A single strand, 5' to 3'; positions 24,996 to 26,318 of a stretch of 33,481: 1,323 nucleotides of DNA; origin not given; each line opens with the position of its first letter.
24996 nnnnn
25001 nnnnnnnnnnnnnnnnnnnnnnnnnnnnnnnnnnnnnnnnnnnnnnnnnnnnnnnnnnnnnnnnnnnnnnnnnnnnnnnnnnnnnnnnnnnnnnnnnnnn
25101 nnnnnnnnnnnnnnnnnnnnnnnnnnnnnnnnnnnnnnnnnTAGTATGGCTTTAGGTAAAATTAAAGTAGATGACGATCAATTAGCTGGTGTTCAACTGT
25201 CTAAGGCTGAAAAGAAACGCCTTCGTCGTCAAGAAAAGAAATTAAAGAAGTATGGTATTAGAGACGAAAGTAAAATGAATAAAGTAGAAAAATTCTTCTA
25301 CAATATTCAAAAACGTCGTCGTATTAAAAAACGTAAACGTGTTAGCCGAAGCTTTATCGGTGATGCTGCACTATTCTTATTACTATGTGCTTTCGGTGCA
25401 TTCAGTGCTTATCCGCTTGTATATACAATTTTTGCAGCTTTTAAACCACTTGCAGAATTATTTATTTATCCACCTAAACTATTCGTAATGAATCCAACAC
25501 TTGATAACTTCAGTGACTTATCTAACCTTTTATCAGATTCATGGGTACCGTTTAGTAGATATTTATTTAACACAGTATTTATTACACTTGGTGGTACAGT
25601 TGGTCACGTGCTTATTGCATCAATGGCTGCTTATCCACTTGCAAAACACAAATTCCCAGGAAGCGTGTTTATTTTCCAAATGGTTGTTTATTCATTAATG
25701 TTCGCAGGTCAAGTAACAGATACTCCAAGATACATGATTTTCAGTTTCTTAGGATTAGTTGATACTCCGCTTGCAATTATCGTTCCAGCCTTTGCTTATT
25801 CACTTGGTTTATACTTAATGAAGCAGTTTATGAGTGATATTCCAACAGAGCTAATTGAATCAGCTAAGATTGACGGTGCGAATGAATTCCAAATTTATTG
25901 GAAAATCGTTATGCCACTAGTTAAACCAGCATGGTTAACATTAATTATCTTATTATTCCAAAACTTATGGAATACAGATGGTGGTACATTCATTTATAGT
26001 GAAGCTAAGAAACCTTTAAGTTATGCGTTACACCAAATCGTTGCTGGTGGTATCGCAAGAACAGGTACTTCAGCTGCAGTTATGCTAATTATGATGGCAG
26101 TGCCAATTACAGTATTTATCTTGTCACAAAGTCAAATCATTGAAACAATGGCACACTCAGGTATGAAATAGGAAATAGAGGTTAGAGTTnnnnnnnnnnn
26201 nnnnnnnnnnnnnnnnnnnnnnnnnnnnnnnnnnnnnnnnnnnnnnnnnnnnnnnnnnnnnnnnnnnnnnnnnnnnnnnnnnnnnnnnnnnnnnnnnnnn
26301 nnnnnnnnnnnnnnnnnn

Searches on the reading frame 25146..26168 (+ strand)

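Call 5: search_protein_families(library=pfam, proteins=[window:25146-26168:+], max_evalue=0.01)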
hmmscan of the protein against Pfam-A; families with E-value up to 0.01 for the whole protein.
window:25146-26168:+ (341 aa): 1 family
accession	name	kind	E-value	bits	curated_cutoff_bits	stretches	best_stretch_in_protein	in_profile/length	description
PF00528.27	BPD_transp_1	-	6.9e-12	45.9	26.4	1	177-327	43-173/184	Binding-protein-dependent transport system inner membrane component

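Call 6: search_protein_families(library=ncbifam, proteins=[window:25146-26168:+], max_evalue=0.01)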
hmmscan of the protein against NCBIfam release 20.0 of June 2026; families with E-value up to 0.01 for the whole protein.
window:25146-26168:+ (341 aa): 17 families
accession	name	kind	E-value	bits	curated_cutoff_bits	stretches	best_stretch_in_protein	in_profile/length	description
NF008210.0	PRK10973.1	equivalog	7.9e-21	75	297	1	88-335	24-276/281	sn-glycerol-3-phosphate ABC transporter permease UgpE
NF040932.1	ABC_arch_GlcU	equivalog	3.6e-20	72.7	340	1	77-333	6-262/272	glucose ABC transporter permease GlcU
NF008231.0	PRK10998.1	equivalog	4.5e-12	46.1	261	1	132-341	77-295/296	maltose ABC transporter permease MalG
NF007047.0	PRK09500.1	equivalog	1.6e-06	28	326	1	150-329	70-250/257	spermidine/putrescine ABC transporter permease PotC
TIGR02141.1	modB_ABC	equivalog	3.9e-06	26.7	182.6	1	197-321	69-199/208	molybdate ABC transporter permease subunit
TIGR01581.1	Mo_ABC_porter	hypoth_equivalog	9.7e-06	25.2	210.3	1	186-318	81-219/225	ABC transporter permease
NF040931.1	ABC_arch_GlcT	equivalog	2.9e-05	23.8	360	1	211-271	147-208/278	glucose ABC transporter permease GlcT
TIGR02139.1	permease_CysT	equivalog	4.8e-05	23.1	246.1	1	224-274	150-200/265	sulfate ABC transporter permease subunit CysT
NF008208.0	PRK10971.1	equivalog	0.00012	21.7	415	1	225-272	159-206/277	sulfate/thiosulfate ABC transporter permease CysT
NF007044.0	PRK09497.1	equivalog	0.00025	20.6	348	1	199-268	134-212/285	spermidine/putrescine ABC transporter permease PotB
NF007852.0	PRK10561.1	equivalog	0.00034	20.6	335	1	227-274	179-227/295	sn-glycerol-3-phosphate ABC transporter permease UgpA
NF043073.1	MMSYN1_0195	equivalog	0.0005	18.3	1250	1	127-266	48-187/1021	spermidine/putrescine ABC transporter permease/substrate-binding protein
NF011624.0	PRK15050.1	equivalog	0.0006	19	247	0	229-273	184-228/297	2-aminoethylphosphonate ABC transporter permease subunit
NF008232.0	PRK10999.1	equivalog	0.00074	18.4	392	1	218-271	387-440/520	maltose ABC transporter permease MalF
TIGR00969.1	3a0106s02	subfamily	0.0013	18.3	240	1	226-272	163-209/272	sulfate ABC transporter permease subunit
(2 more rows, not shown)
